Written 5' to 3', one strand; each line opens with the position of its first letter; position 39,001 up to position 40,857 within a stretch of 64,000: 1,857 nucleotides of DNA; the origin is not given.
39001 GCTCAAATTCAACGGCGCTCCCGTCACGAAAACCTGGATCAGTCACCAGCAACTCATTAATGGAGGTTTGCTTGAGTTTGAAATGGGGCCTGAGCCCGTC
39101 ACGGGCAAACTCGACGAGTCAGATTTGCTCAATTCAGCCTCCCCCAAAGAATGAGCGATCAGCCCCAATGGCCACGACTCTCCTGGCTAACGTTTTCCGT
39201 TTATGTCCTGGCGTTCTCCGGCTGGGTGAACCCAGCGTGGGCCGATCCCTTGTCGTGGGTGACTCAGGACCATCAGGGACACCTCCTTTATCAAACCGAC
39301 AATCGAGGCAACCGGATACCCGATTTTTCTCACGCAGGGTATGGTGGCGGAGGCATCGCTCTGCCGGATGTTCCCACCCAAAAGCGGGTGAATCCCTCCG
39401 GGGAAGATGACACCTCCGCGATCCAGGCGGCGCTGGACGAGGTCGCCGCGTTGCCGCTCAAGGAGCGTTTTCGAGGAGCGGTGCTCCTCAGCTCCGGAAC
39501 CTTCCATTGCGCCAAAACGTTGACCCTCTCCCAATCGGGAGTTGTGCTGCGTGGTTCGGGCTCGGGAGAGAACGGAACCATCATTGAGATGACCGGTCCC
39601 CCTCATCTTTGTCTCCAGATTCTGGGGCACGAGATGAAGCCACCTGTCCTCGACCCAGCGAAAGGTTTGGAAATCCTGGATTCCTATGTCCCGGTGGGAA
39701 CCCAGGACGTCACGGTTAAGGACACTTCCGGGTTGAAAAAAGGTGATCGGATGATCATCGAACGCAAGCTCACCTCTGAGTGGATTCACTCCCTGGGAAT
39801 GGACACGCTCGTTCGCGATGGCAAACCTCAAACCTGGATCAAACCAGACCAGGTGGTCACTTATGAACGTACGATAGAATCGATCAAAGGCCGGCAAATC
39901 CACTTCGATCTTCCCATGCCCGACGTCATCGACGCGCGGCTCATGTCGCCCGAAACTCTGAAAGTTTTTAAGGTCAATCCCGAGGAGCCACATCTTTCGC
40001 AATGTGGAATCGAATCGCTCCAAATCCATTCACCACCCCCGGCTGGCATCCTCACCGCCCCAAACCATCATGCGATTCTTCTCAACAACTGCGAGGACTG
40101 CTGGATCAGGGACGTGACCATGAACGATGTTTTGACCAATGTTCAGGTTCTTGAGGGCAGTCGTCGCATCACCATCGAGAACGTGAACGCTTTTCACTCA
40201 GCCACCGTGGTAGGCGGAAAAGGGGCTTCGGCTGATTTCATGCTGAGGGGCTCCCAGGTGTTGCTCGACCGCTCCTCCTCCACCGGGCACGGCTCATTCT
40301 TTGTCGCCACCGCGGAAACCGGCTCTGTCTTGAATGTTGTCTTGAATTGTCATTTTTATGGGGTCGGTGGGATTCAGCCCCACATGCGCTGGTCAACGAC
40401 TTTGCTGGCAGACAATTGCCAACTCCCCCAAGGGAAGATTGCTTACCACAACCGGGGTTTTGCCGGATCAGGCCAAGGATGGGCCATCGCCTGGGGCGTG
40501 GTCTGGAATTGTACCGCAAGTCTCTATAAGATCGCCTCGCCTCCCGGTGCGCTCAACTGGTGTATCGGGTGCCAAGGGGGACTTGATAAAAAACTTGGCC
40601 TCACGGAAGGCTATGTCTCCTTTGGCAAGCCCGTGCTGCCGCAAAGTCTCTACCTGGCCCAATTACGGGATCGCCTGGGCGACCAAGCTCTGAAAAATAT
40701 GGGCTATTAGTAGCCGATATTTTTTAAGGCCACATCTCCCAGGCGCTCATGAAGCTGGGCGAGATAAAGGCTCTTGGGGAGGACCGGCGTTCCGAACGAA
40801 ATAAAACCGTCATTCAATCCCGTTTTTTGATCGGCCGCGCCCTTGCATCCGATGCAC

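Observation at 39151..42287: Convergent paralogous beta-helix genes whose stop codons overlap, forming a ~1.5-kb imperfect inverted duplication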

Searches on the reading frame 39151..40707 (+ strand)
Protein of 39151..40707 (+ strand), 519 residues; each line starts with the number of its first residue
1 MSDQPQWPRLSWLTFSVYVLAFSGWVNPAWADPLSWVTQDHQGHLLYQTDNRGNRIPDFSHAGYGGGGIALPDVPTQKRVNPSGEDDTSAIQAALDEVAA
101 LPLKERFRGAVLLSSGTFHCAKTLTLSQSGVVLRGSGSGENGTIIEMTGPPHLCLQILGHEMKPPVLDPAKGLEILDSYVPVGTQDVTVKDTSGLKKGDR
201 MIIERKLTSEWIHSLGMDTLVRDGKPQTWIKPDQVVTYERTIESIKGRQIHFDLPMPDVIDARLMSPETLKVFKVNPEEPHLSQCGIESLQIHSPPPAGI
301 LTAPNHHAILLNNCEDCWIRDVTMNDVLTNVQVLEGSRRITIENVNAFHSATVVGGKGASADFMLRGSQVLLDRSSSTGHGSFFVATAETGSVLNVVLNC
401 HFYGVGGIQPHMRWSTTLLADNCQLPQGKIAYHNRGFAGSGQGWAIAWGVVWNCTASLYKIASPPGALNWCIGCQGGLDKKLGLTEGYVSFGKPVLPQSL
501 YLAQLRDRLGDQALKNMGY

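Call 4: search_protein_families(library=pfam, proteins=[window:39151-40707:+], max_evalue=0.01)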
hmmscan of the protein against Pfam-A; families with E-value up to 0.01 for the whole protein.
window:39151-40707:+ (519 aa): 0 families

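Call 7: search_protein_families(library=ncbifam, proteins=[window:39151-40707:+], max_evalue=1)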
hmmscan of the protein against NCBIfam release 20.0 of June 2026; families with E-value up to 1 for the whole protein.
window:39151-40707:+ (519 aa): 3 families
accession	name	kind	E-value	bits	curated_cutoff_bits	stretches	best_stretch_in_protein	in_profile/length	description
NF058554.1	BT_3328_fam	equivalog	4.9e-06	25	1100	2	121-292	410-582/840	BT3328 family hyaluronic acid endo-lyase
TIGR03805.1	beta_helix_1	subfamily_domain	0.0078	15.3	141.5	1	111-148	14-49/314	parallel beta-helix domain-containing protein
TIGR02480.1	fliN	equivalog_domain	0.25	11.3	84.05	0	180-207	14-41/77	flagellar motor switch protein FliN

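Call 8: search_solved_structures(query=window:39151-40707:+, max_evalue=1, show_alignments=2)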
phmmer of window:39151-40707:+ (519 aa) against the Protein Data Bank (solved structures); distinct sequences matched with E-value up to 1: 0.
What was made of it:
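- On GH55 / GH87 / GH110 / GH141: No PDB sequence hit at E<=1 with the single sequence (call 8).
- Tried and rejected: PDB sequence searches: the single sequence gave no hit (call 8).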

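Call 9: find_homologous_proteins(query=window:39151-40707:+)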
Query window:39151-40707:+ (519 aa): 1543 proteins with E <= 0.001 among 8000 candidates; the best 120 are listed.
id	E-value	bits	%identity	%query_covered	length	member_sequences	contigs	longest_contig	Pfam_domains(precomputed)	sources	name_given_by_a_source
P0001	3.4e-230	783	67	98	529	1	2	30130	-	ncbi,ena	-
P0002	1.7e-227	774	66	96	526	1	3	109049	-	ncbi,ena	-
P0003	7.8e-216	736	64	94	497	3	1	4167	-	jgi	jgi:hypothetical protein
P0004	1.5e-214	732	62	99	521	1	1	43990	-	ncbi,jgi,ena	jgi:hypothetical protein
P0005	1.7e-212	725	61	98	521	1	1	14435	-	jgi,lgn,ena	-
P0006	1.6e-210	718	63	94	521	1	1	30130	-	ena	-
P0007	2.2e-207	708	61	93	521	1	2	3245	-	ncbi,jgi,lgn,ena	jgi:hypothetical protein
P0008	2.2e-205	701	100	59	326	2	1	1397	-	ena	-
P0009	3.3e-182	625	58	94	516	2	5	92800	-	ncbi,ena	-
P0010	3.8e-181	621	57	93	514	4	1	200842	-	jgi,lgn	jgi:hypothetical protein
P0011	4.3e-181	621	56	93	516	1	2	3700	-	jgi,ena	-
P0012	2.9e-180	618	56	93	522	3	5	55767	-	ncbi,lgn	-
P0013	4.4e-180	618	57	93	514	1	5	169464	-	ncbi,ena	-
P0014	8.5e-180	617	56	93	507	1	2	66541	-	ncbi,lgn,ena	ncbi:MAG: hypothetical protein WCO56_21335 [Verrucomicrobiota bacterium]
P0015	9.7e-180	617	56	93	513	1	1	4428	-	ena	-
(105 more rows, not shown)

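Call 10: find_encoding_contigs(protein=P0001, flank=10000, max_places=3)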
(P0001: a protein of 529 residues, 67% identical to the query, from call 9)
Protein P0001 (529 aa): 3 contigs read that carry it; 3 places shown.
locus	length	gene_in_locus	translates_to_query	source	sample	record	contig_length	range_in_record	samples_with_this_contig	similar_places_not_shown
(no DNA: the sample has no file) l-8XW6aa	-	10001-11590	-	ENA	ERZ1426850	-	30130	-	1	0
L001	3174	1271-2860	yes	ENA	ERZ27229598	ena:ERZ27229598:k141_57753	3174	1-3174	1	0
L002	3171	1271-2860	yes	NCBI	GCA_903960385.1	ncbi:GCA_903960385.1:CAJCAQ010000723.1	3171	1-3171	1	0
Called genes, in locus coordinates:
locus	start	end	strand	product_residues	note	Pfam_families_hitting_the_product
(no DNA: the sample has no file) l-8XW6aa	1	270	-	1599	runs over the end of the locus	-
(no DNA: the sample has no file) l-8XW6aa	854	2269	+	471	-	PF02614:UxaC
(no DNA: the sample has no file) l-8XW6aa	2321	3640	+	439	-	PF04041:Glyco_hydro_130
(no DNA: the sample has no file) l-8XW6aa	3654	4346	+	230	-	PF00657:Lipase_GDSL, PF04311:DUF459 (faint), PF13472:Lipase_GDSL_2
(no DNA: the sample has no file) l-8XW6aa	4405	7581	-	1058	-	PF02837:Glyco_hydro_2_N, PF22666:Glyco_hydro_2_N2, PF00703:Glyco_hydro_2, PF17786:Mannosidase_ig (faint), PF02836:Glyco_hydro_2_C (weak), PF18368:Ig_GlcNase, PF11721:Malectin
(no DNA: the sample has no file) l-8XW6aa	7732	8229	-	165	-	-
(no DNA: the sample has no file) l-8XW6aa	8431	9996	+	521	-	-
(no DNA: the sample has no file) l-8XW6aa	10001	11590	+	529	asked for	-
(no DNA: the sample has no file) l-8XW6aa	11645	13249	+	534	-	PF00884:Sulfatase, PF01663:Phosphodiest (weak), PF16347:SGSH_C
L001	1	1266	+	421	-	?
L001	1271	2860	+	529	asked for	-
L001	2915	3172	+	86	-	?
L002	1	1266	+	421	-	?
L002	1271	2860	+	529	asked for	-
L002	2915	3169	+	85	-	?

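Call 11: find_encoding_contigs(protein=P0002, flank=10000, max_places=3)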
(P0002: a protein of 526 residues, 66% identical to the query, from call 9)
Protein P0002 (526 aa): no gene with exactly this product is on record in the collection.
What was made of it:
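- Tried and rejected: Exact look-up of P0002: not on record (call 11).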

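Call 15: search_solved_structures(query=A1, max_evalue=1, show_alignments=3)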
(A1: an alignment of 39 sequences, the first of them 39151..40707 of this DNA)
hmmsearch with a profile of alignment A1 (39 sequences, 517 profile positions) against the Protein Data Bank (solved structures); distinct sequences matched with E-value up to 1: 4.
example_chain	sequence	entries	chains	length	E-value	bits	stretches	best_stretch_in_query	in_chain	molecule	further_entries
7chu_A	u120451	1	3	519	9.5e-05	24.2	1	84-139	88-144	Putative pectin lyase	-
4mxn_A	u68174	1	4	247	0.13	13.9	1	297-345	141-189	Uncharacterized protein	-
2ojr_A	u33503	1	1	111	0.27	12.8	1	216-261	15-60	Ubiquitin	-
9n71_B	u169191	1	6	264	0.34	12.5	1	149-204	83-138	Tail tube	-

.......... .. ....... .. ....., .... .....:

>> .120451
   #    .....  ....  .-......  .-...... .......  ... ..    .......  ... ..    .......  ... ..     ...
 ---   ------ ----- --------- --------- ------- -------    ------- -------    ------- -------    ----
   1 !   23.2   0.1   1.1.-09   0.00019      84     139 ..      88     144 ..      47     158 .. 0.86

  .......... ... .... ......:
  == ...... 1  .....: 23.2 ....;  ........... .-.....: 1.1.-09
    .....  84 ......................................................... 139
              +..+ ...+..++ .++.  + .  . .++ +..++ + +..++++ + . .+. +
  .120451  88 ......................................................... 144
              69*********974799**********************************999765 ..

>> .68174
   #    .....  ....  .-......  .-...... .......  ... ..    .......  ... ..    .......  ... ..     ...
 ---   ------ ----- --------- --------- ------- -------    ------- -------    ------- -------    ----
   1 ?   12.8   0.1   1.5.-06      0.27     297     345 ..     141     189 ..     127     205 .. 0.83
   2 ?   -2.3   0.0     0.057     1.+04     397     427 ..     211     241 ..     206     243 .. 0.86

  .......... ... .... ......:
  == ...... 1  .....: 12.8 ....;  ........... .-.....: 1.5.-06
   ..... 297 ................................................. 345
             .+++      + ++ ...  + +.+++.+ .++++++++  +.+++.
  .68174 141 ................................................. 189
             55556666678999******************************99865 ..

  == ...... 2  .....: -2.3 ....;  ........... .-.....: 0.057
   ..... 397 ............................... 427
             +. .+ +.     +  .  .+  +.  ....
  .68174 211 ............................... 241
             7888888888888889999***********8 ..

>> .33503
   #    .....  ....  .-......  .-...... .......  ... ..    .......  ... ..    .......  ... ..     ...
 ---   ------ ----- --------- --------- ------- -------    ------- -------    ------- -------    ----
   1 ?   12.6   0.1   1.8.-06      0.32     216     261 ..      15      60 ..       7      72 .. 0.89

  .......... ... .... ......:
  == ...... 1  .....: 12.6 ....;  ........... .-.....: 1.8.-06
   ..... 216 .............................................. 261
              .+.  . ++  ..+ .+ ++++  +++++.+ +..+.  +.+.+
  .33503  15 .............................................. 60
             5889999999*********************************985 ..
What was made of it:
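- On GH55 / GH87 / GH110 / GH141: The family profile finds only 7chu plus noise (call 15).
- Tried and rejected: The family profile gave only the N-terminal cap of 7chu (call 15).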

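Call 16: search_protein_families(library=pfam, alignment_id=A1, max_evalue=1)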
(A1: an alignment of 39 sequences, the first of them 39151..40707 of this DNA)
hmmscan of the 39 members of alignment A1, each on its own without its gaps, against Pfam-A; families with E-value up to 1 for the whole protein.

A. member 1, window:39151-40707:+ (519 aa): 3 families
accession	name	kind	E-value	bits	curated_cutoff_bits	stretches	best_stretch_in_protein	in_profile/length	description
PF13229.12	Beta_helix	-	0.011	15.8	25.9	1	308-409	2-96/158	Right handed beta helix region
PF16315.10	DUF4955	-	0.012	16.2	25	1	486-511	116-141/149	Domain of unknown function (DUF4955)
PF12708.12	Pect-lyase_RHGA_epim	-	0.032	14.5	27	1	85-139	15-64/213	Rhamnogalacturonase A/epimerase, pectate lyase-like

B. families by the number of members that match (of 39 scanned): 14 families
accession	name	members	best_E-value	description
PF16315.10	DUF4955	38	0.00062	Domain of unknown function (DUF4955)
PF12708.12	Pect-lyase_RHGA_epim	28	0.00085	Rhamnogalacturonase A/epimerase, pectate lyase-like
PF13229.12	Beta_helix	18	0.01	Right handed beta helix region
PF19901.4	DUF6374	9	0.013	Family of unknown function (DUF6374)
PF19815.4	DUF6298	9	0.16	Family of unknown function (DUF6298)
PF11259.13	DUF3060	6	0.063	Protein of unknown function (DUF3060)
PF05048.19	NosD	3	0.026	Periplasmic copper-binding protein (NosD)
PF20953.2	Caud_bapl16_3rd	2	0.0021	Phage tail base-plate attachment protein C-terminal insertion domain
PF02989.19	DUF228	2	0.13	Lyme disease proteins of unknown function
PF11604.15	CusF_Ec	1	0.076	Copper binding periplasmic protein CusF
PF07202.18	Tcp10_C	1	0.21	T-complex protein 10 C-terminus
PF24350.1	DUF7510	1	0.22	Family of unknown function (DUF7510)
PF09134.16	Invasin_D3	1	0.23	Invasin, domain 3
PF01052.25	FliMN_C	1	0.25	Type III flagellar switch regulator (C-ring) FliN C-term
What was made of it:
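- Closest known: GH28 polygalacturonases and other beta-helix CAZymes. Different: No Pfam or NCBIfam model of these families is matched (calls 4, 7, 16).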

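Call 21: predict_structure(alignment_id=A1)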
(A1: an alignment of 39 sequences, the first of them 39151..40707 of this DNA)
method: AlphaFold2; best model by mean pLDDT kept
length: 519 residues; sequences in the alignment: 39
mean_pLDDT: 84.3   pTM: 0.87
mean pLDDT of the five models: 84.3, 83.6, 82.8, 82.5, 82.0
residues with pLDDT >= 90: 262; 70-90: 160; 50-70: 75; < 50: 22
segments of 3 or more residues with pLDDT < 50: 1-8, 24-31
pLDDT, mean of each block of 10 residues (from residue 1): 42 58 46 67 83 89 94 97 97 99 97 98 98 96 95 96 85 93 93 94 88 77 66 84 97 89 84 86 97 77 81 97 91 93 92 55 88 89 59 88 81 73 93 67 68 93 81 89 68 88 95 95
secondary structure, 60 per line:
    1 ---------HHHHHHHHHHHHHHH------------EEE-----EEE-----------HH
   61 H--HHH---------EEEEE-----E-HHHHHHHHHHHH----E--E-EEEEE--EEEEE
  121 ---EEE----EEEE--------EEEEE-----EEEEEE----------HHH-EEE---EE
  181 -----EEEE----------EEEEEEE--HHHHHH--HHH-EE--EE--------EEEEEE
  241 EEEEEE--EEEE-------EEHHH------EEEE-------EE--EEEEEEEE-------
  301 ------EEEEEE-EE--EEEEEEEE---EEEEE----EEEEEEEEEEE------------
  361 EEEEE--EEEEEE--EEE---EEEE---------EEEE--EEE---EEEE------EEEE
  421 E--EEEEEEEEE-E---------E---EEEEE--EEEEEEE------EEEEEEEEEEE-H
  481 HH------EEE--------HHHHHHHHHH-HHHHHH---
elements in order: H10-24 E37-39 E45-47 E76-80 H88-99 E109-113 E116-120 E124-126 E131-134 E143-147 E153-158 E173-175 E186-189 E200-206 H209-214 E235-246 E249-252 E271-274 E286-293 E307-312 E318-325 E329-333 E338-348 E361-365 E368-373 E376-378 E382-385 E395-398 E401-403 E407-410 E417-421 E424-432 E448-452 E455-461 E468-478 E489-491 H500-509 H511-516
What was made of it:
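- On Pectin-lyase-fold (right-handed parallel beta-helix) superfamily: AF2 model pLDDT 84.3, pTM 0.87 (call 21).
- On Secreted protein (Sec signal peptide): Residues 1-31 have low pLDDT with a helix at 10-24 (call 21).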

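Call 25: find_related_loci(query=A1, collection=genome_contigs, flank=6000)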
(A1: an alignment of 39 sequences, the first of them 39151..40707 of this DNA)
Query A1 (519 aa) in genome_contigs; peptide patterns used: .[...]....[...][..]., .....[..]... (x = any residue, [..] = any of these).
599 stretches matched a pattern (row limit reached: there are more); 558 encode a relative of the query (tblastn E <= 1e-3); the best 80 are kept; 80 distinct loci.
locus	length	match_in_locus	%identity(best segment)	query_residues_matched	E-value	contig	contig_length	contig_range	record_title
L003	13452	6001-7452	57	36-519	0e+0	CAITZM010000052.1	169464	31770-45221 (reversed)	MAG: uncultured Lentisphaerae bacterium isolate LJ_bin-4696 genome assembly, contig: bin-4696:052/191, whole genome shot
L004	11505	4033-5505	55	36-519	0e+0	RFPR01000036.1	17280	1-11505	MAG: Proteobacteria bacterium isolate WB4_3_0938 contig_100_35, whole genome shotgun sequence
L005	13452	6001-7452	56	36-519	2e-177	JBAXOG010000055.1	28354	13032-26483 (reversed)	MAG: bacterium isolate ELA499 MAG499_55, whole genome shotgun sequence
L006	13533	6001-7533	54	13-519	5e-175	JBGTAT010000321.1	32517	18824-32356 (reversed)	MAG: Terrimicrobiaceae bacterium isolate JTS-AC8 k141_2548441, whole genome shotgun sequence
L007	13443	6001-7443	53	36-519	1e-168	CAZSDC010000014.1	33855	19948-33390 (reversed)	MAG TPA_asm: uncultured Chthoniobacter sp. isolate SRP142039_co2_311 genome assembly, contig: NODE_475_length_33855_cov_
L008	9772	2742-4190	54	36-519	3e-166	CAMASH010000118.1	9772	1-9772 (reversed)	MAG: Chthoniobacter flavus isolate AH-24oct19-86 genome assembly, contig: AH-24oct19-C16725, whole genome shotgun sequen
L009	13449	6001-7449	53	36-519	8e-164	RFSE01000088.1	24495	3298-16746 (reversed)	MAG: Proteobacteria bacterium isolate WB4_2_1501 contig_100_87, whole genome shotgun sequence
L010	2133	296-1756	52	36-519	6e-172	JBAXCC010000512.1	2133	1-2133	MAG: bacterium isolate ELA183 MAG183_512, whole genome shotgun sequence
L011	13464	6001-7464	52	36-519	6e-157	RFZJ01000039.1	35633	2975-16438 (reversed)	MAG: Planctomycetota bacterium isolate WB5_2B_021 contig_100_38, whole genome shotgun sequence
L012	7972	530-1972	51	42-519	3e-153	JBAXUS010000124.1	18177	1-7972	MAG: Planctomycetota bacterium isolate ELA667 MAG667_124, whole genome shotgun sequence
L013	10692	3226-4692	51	36-519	6e-152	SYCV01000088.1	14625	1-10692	MAG: Planctomycetia bacterium isolate F1-20-MAGs202 F1-20__c242330, whole genome shotgun sequence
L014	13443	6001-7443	47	36-519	1e-146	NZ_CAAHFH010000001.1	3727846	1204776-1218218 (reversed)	Pontiella sulfatireligans strain F21(T), whole genome shotgun sequence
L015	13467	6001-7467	46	36-519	2e-133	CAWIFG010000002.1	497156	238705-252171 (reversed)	MAG: uncultured Acidobacteriaceae bacterium isolate MFD09603.bin.2.24 genome assembly, contig: contig_14202, whole genom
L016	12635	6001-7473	45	44-515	6e-133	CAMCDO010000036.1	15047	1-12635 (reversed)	MAG: Verrucomicrobia subdivision 6 bacterium isolate MsH-30apr19-181 genome assembly, contig: MsH-30apr19-C7806, whole g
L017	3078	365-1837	47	35-519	7e-138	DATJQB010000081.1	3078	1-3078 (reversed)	MAG TPA_asm: Bacteroidota bacterium isolate SMAG_U14929 k141_3002517, whole genome shotgun sequence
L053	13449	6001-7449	43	36-519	2e-120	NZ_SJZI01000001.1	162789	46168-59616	Flaviaesturariibacter flavus strain 17J68-12 scf7180000001600, whole genome shotgun sequence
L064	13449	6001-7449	43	36-519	3e-118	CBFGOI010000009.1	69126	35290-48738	MAG TPA_asm: uncultured Pedobacter sp. isolate ERR5385024_binner13_Refined_16 genome assembly, contig: ERZ27258638.102,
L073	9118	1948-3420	42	36-519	8e-117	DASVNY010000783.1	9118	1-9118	MAG TPA_asm: Chitinophagaceae bacterium isolate SMAG_U3139 k141_183887, whole genome shotgun sequence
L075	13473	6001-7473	42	36-519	5e-117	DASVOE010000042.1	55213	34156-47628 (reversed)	MAG TPA_asm: Chitinophagaceae bacterium isolate SMAG_U3145 k141_1001440, whole genome shotgun sequence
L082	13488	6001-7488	42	36-519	5e-116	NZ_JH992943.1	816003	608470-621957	Bacteroides oleiciplenus YIT 12058 supercont1.4, whole genome shotgun sequence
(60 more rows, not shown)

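Call 30: find_encoding_contigs(protein=P0004, flank=10000, max_places=2)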
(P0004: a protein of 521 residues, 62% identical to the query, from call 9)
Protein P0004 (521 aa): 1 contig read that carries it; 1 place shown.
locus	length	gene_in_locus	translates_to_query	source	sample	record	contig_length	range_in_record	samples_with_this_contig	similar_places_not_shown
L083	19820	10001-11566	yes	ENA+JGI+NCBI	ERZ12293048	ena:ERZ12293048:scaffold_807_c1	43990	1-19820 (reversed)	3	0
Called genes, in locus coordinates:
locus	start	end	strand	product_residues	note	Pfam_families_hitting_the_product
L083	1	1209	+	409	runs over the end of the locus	PF04041:Glyco_hydro_130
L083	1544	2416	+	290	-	-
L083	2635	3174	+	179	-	PF00657:Lipase_GDSL, PF13472:Lipase_GDSL_2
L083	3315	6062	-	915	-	PF11721:Malectin, PF00933:Glyco_hydro_3, PF01915:Glyco_hydro_3_C, PF14310:Fn3-like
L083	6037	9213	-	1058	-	PF02837:Glyco_hydro_2_N, PF22666:Glyco_hydro_2_N2, PF21467:BetaGal_gal-bd (faint), PF00703:Glyco_hydro_2, PF17786:Mannosidase_ig (faint), PF02836:Glyco_hydro_2_C (weak), PF18368:Ig_GlcNase, PF11721:Malectin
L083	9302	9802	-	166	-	PF07963:N_methyl (faint)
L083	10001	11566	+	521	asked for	-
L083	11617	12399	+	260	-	PF00657:Lipase_GDSL, PF13472:Lipase_GDSL_2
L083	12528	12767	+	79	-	PF02597:ThiS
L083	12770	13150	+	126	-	PF02391:MoaE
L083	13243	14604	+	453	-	PF03453:MoeA_N, PF00994:MoCF_biosynth, PF03454:MoeA_C (weak)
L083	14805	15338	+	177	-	PF01967:MoaC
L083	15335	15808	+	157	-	PF00994:MoCF_biosynth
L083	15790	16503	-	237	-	PF00005:ABC_tran, PF13304:AAA_21 (faint)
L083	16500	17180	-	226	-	PF00528:BPD_transp_1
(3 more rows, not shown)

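Call 31: find_encoding_contigs(protein=P0005, flank=10000, max_places=2)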
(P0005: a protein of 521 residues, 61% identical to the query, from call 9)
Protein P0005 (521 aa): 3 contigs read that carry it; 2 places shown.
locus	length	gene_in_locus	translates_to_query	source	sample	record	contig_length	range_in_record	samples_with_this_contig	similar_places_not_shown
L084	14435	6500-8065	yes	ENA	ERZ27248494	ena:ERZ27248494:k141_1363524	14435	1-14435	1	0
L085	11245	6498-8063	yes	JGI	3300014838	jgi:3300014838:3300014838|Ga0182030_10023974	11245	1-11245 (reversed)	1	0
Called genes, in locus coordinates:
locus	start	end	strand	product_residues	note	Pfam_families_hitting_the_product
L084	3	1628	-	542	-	?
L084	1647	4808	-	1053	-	PF02837:Glyco_hydro_2_N, PF22666:Glyco_hydro_2_N2, PF00703:Glyco_hydro_2, PF17786:Mannosidase_ig (faint), PF02836:Glyco_hydro_2_C, PF18368:Ig_GlcNase, PF11721:Malectin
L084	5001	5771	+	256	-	PF01261:AP_endonuc_2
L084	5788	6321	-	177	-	-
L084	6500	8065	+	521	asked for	-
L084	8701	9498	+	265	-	PF00657:Lipase_GDSL, PF13472:Lipase_GDSL_2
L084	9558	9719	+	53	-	-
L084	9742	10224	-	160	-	PF00665:rve, PF13683:rve_3, PF13333:rve_2 (faint)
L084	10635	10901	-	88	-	PF01527:HTH_Tnp_1, PF13384:HTH_23 (weak), PF13518:HTH_28 (weak)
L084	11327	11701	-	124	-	-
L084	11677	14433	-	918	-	?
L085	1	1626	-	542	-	?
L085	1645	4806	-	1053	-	PF02837:Glyco_hydro_2_N, PF22666:Glyco_hydro_2_N2, PF00703:Glyco_hydro_2, PF17786:Mannosidase_ig (faint), PF02836:Glyco_hydro_2_C, PF18368:Ig_GlcNase, PF11721:Malectin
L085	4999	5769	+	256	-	PF01261:AP_endonuc_2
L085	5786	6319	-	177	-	-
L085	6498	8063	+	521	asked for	-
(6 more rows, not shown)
